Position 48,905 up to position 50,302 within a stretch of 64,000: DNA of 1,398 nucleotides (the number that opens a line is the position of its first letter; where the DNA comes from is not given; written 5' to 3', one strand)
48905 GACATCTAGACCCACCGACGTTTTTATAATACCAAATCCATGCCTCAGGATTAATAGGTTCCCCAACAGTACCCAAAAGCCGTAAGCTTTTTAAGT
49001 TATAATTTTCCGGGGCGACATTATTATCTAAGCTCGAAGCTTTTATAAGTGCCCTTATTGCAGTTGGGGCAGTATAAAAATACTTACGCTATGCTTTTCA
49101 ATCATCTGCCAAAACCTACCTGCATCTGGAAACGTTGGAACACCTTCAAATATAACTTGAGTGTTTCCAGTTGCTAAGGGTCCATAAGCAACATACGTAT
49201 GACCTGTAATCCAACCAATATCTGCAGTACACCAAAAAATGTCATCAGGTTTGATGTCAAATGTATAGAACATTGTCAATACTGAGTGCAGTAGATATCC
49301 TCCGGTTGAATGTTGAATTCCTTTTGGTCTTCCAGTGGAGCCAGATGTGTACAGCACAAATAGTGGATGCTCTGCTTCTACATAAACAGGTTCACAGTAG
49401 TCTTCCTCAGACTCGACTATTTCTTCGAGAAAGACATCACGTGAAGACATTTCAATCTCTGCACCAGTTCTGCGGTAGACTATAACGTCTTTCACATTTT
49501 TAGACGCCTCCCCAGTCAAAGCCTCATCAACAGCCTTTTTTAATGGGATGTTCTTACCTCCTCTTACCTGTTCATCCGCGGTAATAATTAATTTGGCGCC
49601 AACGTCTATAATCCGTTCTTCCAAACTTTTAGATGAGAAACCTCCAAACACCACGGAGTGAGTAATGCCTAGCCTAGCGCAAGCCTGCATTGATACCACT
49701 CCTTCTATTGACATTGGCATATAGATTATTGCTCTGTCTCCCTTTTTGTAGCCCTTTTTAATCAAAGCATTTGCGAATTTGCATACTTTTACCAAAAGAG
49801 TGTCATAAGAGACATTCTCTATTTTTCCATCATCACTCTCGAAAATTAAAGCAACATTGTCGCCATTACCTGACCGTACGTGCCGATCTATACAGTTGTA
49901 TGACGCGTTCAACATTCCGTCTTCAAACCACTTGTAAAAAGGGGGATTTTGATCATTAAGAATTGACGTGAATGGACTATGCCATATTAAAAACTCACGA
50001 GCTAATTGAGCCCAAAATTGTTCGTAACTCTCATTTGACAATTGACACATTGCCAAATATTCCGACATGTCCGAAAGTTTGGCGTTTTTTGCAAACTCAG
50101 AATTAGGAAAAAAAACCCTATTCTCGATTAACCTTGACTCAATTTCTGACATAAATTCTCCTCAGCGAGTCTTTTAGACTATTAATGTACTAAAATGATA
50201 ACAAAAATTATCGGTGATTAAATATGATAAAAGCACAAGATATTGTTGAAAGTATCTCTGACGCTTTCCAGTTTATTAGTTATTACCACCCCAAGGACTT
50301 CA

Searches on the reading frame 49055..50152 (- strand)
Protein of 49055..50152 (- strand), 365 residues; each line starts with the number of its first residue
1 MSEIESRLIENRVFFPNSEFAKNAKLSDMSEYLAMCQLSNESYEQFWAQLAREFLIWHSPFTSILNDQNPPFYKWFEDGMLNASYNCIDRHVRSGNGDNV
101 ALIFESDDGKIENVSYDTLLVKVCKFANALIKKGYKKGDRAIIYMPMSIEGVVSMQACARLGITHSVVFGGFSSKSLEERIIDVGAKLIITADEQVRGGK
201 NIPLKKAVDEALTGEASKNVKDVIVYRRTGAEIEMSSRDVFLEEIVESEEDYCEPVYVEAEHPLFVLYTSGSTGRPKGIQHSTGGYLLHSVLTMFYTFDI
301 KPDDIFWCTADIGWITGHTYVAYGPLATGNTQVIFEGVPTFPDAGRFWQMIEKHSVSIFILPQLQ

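Call 48: find_homologous_proteins(query=window:49055-50152:-, max_evalue=1e-100)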
Query window:49055-50152:- (365 aa): 2109 proteins with E <= 1e-100 among 8000 candidates; the best 120 are listed.
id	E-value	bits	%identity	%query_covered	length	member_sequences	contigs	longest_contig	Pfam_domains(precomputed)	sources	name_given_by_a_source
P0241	1.4e-159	549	63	98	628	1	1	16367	PF16177.12,PF00501.35,PF13193.13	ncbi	ncbi:MAG: acetate--CoA ligase, partial [Burkholderiaceae bacterium]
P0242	2.0e-159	549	62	98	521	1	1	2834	PF16177.12,PF00501.35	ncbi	ncbi:MAG: acetate--CoA ligase, partial [Pseudomonadota bacterium]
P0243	1.8e-158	545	64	98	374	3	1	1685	PF16177.12,PF00501.35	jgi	jgi:acetyl-CoA synthetase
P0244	2.8e-158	545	63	98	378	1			PF16177.12,PF00501.35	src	-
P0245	4.8e-157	541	63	98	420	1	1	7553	PF16177.12,PF00501.35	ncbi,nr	ncbi:MAG TPA: AMP-binding protein, partial [Noviherbaspirillum sp.]|nr:AMP-binding protein [Noviherb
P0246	5.9e-157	541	64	98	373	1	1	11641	PF16177.12,PF00501.35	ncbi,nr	ncbi:MAG TPA: AMP-binding protein, partial [Burkholderiaceae bacterium]|nr:AMP-binding protein [Burk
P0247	7.2e-157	540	64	98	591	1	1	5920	PF16177.12,PF00501.35,PF13193.13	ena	-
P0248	9.7e-157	540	63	98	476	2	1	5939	PF16177.12,PF00501.35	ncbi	ncbi:MAG: acetate--CoA ligase, partial [Burkholderiaceae bacterium]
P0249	4.1e-156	538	62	98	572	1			PF16177.12,PF00501.35,PF13193.13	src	-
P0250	4.9e-156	537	61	98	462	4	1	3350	PF16177.12,PF00501.35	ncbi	ncbi:MAG TPA: acetate--CoA ligase, partial [Noviherbaspirillum sp.]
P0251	5.2e-156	537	63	98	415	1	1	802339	PF16177.12,PF00501.35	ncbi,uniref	ncbi:AMP-binding protein, partial [Burkholderia sp. BCC0419]|uniref:AMP-binding protein n=1 Tax=Burk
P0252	1.1e-155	536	63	98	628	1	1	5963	PF16177.12,PF00501.35,PF13193.13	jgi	jgi:acetyl-CoA synthetase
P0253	1.1e-155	536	63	98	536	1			PF16177.12,PF00501.35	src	-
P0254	1.8e-155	536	62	98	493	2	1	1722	PF16177.12,PF00501.35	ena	-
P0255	5.7e-155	534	64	96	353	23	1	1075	PF16177.12,PF00501.35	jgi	jgi:acetyl-CoA synthetase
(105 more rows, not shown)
